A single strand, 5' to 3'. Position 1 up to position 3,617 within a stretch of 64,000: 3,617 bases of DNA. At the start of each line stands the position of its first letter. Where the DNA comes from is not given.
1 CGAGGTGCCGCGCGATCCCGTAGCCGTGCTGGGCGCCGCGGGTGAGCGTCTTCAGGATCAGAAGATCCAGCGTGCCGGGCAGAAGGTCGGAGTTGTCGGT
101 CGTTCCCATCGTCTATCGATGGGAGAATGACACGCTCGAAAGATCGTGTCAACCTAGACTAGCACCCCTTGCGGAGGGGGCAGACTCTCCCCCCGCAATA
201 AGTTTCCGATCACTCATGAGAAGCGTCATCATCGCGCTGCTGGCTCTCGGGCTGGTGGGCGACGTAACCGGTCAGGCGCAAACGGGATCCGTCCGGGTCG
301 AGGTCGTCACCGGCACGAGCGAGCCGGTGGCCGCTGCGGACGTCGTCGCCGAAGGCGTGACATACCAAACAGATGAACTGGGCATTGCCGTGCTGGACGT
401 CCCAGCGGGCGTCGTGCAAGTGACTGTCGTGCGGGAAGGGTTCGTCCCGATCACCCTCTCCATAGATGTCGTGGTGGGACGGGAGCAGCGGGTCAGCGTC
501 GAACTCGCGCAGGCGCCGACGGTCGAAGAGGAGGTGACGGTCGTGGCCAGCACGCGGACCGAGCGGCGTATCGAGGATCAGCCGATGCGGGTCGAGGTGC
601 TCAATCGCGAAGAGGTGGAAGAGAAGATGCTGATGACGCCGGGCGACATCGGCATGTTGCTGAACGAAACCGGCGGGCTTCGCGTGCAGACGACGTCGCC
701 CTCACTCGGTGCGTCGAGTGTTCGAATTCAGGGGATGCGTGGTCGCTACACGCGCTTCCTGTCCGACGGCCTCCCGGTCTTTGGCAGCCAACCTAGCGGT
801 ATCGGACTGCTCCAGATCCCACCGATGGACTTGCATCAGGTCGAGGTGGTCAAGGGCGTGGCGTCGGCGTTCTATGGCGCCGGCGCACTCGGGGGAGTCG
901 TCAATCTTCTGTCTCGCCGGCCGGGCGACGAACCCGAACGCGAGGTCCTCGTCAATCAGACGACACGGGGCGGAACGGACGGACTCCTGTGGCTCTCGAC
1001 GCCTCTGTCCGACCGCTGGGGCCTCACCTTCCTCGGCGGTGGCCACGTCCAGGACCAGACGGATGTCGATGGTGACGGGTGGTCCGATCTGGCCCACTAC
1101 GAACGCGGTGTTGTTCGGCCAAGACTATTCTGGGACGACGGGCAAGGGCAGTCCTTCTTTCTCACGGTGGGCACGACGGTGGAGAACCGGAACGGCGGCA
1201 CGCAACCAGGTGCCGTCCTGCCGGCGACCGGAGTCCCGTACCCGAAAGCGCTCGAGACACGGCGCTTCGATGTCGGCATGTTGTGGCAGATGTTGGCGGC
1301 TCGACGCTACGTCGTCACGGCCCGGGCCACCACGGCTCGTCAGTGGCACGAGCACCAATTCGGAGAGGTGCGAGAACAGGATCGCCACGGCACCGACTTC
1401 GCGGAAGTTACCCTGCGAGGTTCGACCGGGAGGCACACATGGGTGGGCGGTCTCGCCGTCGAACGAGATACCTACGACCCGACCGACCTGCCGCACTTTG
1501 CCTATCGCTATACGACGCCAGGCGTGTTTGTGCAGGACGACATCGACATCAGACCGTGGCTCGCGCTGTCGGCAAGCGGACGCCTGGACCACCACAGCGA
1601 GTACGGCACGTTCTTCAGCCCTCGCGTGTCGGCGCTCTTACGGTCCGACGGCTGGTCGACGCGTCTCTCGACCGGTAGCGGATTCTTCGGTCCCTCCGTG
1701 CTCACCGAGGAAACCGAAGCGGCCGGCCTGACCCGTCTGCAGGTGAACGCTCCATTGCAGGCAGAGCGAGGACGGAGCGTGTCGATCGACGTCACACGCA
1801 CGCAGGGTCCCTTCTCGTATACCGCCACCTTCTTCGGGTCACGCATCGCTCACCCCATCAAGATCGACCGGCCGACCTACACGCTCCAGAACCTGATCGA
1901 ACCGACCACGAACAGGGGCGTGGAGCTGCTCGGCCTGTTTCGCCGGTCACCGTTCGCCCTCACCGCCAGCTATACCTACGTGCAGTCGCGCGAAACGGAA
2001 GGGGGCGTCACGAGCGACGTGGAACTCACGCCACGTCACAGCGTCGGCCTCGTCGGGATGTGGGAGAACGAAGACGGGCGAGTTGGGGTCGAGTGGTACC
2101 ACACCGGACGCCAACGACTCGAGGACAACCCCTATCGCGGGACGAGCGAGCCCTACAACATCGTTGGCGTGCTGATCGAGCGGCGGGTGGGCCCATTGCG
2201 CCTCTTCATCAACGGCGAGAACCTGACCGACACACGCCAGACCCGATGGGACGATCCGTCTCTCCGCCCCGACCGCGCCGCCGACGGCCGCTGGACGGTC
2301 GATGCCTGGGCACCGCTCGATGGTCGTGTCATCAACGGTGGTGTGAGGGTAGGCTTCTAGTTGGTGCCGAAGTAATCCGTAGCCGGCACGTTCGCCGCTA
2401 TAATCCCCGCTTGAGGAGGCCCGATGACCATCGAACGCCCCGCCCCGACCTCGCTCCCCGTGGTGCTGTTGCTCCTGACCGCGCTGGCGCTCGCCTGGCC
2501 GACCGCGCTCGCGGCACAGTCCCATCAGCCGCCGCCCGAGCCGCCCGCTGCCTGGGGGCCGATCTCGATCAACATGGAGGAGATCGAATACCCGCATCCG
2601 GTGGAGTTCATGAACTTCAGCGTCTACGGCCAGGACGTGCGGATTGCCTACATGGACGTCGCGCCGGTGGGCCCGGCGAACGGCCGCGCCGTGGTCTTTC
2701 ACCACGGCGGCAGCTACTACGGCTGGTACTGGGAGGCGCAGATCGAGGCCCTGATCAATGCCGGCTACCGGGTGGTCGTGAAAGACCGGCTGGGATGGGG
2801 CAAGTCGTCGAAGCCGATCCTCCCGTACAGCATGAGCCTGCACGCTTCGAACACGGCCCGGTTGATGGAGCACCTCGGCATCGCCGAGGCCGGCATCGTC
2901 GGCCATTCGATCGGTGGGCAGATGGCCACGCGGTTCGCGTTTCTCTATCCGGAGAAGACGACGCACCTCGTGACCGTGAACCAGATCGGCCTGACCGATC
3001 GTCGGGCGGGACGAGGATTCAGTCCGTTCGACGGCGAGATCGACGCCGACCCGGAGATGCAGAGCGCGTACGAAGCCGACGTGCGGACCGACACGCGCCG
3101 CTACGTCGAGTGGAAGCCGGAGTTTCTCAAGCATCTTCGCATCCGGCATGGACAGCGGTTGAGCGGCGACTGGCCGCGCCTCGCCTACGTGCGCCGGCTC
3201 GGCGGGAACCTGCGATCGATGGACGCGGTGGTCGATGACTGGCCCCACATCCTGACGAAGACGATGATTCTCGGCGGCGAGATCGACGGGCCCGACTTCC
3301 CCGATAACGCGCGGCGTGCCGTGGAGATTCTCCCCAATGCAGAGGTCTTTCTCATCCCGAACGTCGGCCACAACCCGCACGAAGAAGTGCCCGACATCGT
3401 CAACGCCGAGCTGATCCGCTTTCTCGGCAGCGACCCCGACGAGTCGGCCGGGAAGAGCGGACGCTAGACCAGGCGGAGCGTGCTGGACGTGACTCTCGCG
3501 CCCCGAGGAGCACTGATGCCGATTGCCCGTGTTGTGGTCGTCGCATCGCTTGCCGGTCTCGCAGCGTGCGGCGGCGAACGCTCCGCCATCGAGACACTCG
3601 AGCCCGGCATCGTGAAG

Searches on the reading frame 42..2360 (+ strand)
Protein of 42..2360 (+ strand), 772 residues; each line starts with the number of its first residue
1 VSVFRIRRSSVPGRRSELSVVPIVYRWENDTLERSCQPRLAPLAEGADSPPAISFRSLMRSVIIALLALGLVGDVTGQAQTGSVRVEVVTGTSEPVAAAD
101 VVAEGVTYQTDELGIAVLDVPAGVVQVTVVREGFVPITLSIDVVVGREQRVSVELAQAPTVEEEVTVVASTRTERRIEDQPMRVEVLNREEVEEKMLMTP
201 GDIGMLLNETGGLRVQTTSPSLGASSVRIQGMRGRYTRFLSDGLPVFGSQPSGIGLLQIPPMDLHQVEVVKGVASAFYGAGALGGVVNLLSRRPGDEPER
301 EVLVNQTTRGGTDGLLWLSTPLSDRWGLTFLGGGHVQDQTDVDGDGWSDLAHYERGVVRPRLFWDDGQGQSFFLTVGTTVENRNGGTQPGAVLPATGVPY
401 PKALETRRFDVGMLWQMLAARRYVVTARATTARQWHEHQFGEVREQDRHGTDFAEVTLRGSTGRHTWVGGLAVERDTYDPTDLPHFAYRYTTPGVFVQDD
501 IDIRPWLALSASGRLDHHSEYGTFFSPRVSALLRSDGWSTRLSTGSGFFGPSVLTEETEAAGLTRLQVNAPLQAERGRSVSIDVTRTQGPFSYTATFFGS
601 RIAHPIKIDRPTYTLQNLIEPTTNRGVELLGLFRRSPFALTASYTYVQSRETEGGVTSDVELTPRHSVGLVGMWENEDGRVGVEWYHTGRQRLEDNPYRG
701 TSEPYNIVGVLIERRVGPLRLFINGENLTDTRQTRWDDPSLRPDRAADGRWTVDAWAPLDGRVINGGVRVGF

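Call 49: search_protein_families(library=pfam, proteins=[window:42-2360:+], max_evalue=0.0001)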
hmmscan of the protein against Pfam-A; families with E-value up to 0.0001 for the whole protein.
window:42-2360:+ (772 aa): 2 families
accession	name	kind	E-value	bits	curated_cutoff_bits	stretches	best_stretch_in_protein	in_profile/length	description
PF00593.30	TonB_dep_Rec_b-barrel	-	3.5e-19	70.4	27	1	389-728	102-436/436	TonB dependent receptor-like, beta-barrel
PF07715.20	Plug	-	4.3e-18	66.2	23.9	1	177-286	2-107/107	TonB-dependent Receptor Plug Domain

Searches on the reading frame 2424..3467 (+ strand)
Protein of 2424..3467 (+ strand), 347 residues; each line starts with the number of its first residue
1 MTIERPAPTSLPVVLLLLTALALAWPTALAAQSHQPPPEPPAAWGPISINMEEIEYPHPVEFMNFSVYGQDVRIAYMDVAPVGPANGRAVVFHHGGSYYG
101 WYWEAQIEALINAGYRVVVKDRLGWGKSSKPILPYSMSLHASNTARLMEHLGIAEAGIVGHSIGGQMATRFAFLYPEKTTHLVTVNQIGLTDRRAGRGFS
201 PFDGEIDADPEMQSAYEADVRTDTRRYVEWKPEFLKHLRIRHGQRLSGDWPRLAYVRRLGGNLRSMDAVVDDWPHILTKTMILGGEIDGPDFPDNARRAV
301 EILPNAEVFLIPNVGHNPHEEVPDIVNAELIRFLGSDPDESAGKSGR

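Call 47: search_protein_families(library=pfam, proteins=[window:2424-3467:+], max_evalue=0.0001)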
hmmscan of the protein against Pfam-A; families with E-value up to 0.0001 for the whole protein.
window:2424-3467:+ (347 aa): 3 families
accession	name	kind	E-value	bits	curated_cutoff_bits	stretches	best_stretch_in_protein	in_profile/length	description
PF00561.26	Abhydrolase_1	-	3.1e-24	86.4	25.8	1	89-195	2-116/245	alpha/beta hydrolase fold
PF12697.13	Abhydrolase_6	-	3.6e-19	70.7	26.3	1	90-328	1-216/217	Alpha/beta hydrolase family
PF12146.15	Hydrolase_4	-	2e-09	37.6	27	1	88-185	6-107/239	Serine aminopeptidase, S33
